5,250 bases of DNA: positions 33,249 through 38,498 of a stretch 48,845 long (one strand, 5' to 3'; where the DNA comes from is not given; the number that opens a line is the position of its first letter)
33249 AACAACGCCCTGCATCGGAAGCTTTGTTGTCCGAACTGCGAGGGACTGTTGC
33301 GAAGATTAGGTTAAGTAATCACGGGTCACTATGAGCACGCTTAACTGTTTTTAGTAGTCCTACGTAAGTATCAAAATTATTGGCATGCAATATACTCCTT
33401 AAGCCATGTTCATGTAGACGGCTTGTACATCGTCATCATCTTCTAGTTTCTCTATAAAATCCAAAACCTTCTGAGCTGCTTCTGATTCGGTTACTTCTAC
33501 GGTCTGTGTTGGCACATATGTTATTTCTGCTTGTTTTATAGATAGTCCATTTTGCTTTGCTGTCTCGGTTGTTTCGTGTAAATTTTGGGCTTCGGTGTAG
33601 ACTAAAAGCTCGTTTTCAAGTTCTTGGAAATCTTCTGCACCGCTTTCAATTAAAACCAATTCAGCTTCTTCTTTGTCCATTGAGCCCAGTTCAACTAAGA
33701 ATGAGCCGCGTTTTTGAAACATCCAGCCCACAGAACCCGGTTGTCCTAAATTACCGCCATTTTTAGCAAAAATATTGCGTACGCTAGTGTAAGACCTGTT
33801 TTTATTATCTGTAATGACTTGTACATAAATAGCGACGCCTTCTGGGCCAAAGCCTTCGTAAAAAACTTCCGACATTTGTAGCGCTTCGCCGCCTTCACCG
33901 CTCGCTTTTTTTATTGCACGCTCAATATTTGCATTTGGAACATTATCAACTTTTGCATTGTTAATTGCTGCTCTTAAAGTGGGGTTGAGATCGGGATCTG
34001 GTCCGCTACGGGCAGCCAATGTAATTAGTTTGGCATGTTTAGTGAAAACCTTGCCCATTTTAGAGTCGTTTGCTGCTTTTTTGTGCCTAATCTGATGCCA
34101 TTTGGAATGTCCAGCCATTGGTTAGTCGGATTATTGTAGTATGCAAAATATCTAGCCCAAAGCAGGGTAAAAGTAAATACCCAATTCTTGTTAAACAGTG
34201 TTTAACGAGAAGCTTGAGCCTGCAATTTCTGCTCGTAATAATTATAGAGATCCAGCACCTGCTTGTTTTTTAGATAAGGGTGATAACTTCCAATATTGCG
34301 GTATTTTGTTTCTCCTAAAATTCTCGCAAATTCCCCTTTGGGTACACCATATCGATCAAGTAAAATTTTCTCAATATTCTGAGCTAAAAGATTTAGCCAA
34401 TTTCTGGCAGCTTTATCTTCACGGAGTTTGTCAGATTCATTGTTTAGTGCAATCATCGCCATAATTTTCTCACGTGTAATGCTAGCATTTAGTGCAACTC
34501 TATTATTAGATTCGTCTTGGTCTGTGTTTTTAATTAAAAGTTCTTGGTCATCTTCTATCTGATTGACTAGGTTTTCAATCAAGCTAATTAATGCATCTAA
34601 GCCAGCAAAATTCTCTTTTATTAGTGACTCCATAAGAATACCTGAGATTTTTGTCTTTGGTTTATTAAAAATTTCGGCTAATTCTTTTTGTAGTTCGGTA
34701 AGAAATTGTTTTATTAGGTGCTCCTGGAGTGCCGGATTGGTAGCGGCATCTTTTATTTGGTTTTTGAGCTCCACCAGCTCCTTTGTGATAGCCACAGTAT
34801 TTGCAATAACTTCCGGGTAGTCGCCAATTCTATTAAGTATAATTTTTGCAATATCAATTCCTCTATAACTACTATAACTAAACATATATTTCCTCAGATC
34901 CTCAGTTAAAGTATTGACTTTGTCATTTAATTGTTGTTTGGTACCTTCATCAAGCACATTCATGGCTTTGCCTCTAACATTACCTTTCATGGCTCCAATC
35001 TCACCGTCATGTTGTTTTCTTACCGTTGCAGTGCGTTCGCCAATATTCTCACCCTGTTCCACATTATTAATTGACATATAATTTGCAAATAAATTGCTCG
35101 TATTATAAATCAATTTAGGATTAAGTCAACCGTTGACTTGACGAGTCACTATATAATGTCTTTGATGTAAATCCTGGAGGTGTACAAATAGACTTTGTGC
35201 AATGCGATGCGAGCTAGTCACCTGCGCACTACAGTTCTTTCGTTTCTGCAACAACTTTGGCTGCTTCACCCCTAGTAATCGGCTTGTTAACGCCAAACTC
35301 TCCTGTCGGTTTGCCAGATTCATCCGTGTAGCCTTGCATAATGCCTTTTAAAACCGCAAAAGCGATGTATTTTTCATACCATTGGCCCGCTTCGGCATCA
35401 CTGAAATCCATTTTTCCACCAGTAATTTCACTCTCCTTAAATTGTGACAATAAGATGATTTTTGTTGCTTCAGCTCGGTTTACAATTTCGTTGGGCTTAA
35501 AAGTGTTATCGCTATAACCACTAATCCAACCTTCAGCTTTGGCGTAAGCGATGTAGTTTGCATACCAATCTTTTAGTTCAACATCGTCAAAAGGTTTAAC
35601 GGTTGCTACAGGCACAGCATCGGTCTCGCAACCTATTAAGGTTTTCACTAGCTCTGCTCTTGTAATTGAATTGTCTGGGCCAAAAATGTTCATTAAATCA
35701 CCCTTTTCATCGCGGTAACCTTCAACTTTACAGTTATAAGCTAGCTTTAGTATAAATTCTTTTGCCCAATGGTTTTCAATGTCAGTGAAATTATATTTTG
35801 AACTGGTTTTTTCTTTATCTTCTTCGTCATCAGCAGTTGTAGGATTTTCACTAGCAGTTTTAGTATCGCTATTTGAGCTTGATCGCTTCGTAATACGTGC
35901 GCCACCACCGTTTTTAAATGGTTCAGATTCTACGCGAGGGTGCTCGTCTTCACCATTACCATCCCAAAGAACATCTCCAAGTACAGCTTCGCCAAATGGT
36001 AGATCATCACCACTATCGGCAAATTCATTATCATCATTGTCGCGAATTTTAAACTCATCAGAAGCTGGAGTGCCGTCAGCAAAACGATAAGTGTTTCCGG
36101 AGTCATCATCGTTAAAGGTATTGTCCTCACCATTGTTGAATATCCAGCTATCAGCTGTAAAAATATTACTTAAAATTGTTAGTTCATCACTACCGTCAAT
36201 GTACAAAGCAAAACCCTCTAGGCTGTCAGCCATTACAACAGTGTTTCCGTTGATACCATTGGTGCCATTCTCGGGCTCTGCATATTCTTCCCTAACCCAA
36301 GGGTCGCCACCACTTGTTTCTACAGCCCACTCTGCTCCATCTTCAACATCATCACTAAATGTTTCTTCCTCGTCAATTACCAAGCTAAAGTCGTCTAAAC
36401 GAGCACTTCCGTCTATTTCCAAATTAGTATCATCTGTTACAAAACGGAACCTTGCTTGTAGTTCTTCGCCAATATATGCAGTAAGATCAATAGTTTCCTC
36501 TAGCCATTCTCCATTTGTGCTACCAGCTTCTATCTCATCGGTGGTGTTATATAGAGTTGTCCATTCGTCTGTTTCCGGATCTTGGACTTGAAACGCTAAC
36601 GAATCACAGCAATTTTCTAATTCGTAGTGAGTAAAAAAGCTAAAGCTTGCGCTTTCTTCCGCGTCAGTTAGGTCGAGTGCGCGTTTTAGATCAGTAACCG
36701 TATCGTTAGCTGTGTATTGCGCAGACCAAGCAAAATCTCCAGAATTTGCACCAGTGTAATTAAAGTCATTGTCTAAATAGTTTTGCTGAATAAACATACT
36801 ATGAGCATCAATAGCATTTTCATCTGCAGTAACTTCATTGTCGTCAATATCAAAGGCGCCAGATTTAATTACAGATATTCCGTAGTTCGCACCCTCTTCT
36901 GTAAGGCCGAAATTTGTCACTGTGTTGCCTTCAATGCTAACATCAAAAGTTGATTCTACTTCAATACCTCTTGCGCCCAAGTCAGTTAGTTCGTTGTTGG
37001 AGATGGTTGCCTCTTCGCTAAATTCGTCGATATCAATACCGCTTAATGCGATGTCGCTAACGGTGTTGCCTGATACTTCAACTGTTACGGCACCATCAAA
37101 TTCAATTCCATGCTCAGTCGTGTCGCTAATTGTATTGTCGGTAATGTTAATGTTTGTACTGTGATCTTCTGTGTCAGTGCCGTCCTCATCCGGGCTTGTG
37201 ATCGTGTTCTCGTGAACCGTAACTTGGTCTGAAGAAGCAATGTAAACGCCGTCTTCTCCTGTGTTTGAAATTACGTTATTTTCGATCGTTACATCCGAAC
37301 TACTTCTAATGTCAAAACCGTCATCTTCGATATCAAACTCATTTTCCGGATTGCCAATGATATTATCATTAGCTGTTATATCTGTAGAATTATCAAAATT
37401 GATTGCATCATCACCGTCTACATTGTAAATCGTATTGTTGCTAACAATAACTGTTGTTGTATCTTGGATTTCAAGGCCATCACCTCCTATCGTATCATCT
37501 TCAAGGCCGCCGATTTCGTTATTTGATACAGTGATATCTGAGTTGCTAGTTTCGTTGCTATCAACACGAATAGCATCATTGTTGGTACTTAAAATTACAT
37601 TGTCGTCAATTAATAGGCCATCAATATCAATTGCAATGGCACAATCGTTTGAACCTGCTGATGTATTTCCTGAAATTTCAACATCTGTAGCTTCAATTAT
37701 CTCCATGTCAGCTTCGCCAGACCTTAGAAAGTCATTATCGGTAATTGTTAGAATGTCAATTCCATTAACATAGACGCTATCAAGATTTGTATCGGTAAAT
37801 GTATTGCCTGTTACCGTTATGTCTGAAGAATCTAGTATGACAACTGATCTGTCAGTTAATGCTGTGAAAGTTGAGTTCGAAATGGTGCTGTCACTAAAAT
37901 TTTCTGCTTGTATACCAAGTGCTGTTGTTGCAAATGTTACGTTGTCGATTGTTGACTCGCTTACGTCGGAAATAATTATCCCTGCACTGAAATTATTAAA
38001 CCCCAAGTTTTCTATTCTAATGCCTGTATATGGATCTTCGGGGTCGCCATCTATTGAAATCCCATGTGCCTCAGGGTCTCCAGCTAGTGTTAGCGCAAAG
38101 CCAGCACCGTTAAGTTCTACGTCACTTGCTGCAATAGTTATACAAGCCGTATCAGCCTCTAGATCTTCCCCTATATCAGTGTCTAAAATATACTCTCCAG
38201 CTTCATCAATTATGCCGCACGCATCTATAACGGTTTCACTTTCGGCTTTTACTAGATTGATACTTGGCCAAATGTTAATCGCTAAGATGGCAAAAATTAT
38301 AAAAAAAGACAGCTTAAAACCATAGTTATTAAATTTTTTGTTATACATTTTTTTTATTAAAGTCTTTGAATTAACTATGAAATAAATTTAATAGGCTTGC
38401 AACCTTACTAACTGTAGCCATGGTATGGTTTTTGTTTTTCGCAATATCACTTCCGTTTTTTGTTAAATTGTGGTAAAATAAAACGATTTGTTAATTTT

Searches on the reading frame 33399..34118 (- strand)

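Call 35: search_protein_families(library=pfam, proteins=[window:33399-34118:-], max_evalue=0.001)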
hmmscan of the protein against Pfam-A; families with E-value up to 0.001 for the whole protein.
window:33399-34118:- (239 aa): 2 families
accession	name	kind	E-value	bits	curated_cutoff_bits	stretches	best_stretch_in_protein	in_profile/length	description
PF01709.26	Transcrip_reg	-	5.5e-52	176.1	27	1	83-238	2-160/160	TACO1/YebC second and third domain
PF20772.2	TACO1_YebC_N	-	1.2e-30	106.3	36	1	5-75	1-73/73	TACO1/YebC protein N-terminal domain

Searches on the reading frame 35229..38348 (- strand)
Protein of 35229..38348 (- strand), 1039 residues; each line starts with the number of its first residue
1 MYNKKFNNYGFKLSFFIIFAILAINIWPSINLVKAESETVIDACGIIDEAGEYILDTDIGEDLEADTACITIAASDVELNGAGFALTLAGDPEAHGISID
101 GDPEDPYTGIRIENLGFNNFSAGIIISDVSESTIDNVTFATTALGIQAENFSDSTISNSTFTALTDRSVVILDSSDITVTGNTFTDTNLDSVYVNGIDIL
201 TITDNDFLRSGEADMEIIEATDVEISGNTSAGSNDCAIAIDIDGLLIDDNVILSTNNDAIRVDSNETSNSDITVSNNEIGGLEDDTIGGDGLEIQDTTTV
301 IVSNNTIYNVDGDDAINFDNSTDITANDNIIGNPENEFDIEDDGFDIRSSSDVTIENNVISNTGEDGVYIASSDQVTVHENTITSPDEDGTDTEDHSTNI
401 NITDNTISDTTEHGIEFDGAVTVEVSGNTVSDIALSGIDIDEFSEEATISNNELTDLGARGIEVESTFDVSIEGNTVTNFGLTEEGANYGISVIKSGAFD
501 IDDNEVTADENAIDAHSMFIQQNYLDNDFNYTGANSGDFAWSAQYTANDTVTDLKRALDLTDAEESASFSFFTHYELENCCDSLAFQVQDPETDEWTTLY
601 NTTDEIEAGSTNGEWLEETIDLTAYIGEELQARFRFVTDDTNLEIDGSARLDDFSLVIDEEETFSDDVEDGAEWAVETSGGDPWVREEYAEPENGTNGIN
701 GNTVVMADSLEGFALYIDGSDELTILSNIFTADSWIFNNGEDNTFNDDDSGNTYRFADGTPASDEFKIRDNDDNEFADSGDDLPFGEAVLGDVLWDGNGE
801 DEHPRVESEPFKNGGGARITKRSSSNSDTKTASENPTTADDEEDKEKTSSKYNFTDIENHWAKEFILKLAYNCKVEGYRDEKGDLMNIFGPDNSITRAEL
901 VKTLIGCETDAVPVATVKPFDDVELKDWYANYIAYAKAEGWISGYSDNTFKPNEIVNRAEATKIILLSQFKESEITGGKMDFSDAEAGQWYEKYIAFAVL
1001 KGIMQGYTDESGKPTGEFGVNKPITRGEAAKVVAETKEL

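Call 35: search_protein_families(library=pfam, proteins=[window:35229-38348:-], max_evalue=0.001)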
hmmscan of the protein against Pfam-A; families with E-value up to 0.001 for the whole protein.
window:35229-38348:- (1039 aa): 3 families
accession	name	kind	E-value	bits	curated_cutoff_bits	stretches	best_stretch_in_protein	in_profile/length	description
PF13229.12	Beta_helix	-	1.2e-65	220.5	25.9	5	345-505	3-157/158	Right handed beta helix region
PF00395.25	SLH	-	1.4e-28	99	20.8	3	919-961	1-43/44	S-layer homology domain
PF05048.19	NosD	-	7e-26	91.4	23.6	3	393-548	42-193/212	Periplasmic copper-binding protein (NosD)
